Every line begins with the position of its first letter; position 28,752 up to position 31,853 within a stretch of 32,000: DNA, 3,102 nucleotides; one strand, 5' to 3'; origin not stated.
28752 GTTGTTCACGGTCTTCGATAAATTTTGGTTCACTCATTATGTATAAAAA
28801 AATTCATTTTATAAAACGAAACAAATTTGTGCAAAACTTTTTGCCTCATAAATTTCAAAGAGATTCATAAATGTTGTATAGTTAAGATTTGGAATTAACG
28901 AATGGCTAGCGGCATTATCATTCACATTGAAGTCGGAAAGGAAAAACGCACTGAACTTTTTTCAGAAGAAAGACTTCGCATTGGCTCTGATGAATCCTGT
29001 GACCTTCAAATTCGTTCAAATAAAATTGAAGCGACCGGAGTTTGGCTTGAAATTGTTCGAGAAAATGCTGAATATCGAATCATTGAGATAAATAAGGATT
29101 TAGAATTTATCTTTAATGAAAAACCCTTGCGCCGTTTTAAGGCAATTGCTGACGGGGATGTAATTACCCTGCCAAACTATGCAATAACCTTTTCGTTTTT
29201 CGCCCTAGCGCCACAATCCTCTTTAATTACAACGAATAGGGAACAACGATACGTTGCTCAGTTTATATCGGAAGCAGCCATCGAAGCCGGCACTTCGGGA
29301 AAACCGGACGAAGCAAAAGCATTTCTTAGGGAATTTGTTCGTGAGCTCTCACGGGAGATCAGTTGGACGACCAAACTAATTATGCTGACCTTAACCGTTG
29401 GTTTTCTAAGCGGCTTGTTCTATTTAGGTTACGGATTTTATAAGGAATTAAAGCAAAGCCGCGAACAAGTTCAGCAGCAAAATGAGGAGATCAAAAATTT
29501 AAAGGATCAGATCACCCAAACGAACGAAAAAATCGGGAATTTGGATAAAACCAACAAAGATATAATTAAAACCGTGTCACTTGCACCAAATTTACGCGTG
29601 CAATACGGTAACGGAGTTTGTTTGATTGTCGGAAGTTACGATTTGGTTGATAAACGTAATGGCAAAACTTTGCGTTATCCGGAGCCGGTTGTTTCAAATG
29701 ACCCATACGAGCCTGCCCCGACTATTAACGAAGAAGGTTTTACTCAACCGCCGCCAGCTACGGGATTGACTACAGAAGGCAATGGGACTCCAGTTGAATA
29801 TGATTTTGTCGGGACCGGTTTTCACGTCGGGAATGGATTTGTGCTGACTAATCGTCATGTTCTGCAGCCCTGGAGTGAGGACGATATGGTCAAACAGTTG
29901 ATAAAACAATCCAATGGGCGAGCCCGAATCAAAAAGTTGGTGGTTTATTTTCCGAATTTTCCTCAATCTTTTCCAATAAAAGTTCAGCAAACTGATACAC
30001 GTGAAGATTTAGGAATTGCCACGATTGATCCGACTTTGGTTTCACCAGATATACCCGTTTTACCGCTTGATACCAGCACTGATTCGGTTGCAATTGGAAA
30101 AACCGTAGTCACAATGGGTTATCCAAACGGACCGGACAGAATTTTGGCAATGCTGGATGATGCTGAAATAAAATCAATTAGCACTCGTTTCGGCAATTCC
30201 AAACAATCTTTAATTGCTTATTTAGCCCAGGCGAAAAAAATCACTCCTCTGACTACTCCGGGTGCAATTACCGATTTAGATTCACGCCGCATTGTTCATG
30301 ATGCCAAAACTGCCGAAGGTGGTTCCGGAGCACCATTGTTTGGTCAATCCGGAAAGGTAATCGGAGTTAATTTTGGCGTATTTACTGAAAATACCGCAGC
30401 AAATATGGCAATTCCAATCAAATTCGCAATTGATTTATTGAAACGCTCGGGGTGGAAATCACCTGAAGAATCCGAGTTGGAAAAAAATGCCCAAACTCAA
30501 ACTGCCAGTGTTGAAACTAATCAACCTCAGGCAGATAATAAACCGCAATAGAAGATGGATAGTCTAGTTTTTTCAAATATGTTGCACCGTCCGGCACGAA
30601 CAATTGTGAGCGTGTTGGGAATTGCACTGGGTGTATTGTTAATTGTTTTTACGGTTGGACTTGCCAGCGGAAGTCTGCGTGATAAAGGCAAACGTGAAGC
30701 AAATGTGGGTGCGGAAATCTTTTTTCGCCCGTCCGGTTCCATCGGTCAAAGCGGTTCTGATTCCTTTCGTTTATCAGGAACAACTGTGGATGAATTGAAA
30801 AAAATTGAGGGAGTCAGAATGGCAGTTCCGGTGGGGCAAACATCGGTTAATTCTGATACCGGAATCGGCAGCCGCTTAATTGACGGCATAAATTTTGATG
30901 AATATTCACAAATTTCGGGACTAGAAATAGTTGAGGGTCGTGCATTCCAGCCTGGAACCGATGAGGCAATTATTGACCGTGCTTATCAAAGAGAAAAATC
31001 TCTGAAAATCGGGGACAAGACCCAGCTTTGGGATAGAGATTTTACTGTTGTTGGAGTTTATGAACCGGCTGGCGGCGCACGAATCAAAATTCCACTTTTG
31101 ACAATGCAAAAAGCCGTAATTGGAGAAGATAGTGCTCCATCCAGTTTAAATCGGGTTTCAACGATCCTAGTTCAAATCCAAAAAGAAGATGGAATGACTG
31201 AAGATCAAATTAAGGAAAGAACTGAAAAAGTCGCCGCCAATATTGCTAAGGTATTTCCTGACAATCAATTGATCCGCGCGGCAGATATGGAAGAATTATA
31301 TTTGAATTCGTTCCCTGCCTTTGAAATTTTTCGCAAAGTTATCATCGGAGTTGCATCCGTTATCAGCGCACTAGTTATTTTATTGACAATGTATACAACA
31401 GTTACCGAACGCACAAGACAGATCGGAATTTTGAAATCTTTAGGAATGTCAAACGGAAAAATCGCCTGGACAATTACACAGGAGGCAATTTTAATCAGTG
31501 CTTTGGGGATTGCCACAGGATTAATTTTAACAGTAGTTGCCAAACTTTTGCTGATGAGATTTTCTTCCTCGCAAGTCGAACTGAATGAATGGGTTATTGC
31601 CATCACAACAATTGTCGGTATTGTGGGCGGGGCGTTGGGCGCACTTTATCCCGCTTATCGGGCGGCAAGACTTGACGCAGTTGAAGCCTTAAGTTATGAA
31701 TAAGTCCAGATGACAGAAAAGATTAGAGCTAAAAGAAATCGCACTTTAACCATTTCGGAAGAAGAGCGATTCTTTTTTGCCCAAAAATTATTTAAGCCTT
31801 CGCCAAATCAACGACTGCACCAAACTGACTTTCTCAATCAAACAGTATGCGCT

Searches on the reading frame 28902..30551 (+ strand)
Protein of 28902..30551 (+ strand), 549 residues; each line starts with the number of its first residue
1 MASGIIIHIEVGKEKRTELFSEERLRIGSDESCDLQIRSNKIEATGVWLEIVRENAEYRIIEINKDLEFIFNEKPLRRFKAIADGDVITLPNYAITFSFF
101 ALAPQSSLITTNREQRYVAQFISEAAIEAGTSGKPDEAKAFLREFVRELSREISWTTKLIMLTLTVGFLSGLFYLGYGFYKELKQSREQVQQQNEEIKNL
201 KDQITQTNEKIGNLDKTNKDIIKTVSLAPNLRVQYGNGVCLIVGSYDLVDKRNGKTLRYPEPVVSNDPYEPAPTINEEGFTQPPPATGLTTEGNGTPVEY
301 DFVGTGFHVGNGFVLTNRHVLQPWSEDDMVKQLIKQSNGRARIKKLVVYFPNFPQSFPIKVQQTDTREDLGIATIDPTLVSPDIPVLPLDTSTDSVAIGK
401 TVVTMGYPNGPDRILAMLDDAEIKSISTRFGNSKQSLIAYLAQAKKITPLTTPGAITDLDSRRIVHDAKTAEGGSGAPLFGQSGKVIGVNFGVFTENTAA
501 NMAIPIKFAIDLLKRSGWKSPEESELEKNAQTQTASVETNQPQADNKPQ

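Call 56: search_protein_families(library=pfam, proteins=[window:28902-30551:+], max_evalue=0.00001)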
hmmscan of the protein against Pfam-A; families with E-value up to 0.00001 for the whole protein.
window:28902-30551:+ (549 aa): 2 families
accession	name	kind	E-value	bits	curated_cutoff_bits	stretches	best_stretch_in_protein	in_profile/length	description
PF13365.12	Trypsin_2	-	2.8e-17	64.2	27.6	1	304-489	1-144/144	Trypsin-like peptidase domain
PF00089.32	Trypsin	-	1.4e-08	35.3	20.6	1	304-508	27-213/220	Trypsin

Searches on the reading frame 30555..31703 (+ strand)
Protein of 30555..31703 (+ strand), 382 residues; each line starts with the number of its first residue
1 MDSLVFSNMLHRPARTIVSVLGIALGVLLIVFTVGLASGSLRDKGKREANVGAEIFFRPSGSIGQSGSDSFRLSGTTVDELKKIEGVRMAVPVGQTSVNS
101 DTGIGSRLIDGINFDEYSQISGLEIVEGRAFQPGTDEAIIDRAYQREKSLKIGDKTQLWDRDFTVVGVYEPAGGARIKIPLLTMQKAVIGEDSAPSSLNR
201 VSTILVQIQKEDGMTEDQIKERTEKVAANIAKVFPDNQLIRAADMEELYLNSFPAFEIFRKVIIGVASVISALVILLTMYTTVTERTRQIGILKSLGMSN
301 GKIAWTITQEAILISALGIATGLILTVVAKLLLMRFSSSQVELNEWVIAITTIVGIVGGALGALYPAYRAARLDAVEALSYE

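Call 56: search_protein_families(library=pfam, proteins=[window:30555-31703:+], max_evalue=0.00001)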
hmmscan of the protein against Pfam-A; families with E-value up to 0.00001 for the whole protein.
window:30555-31703:+ (382 aa): 2 families
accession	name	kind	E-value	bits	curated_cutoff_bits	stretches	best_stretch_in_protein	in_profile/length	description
PF12704.14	MacB_PCD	-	4.2e-17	63.5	27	1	16-220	1-201/207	MacB-like periplasmic core domain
PF02687.27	FtsX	-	7.5e-17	61.9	25.5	1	262-373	2-118/120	FtsX-like permease C-terminal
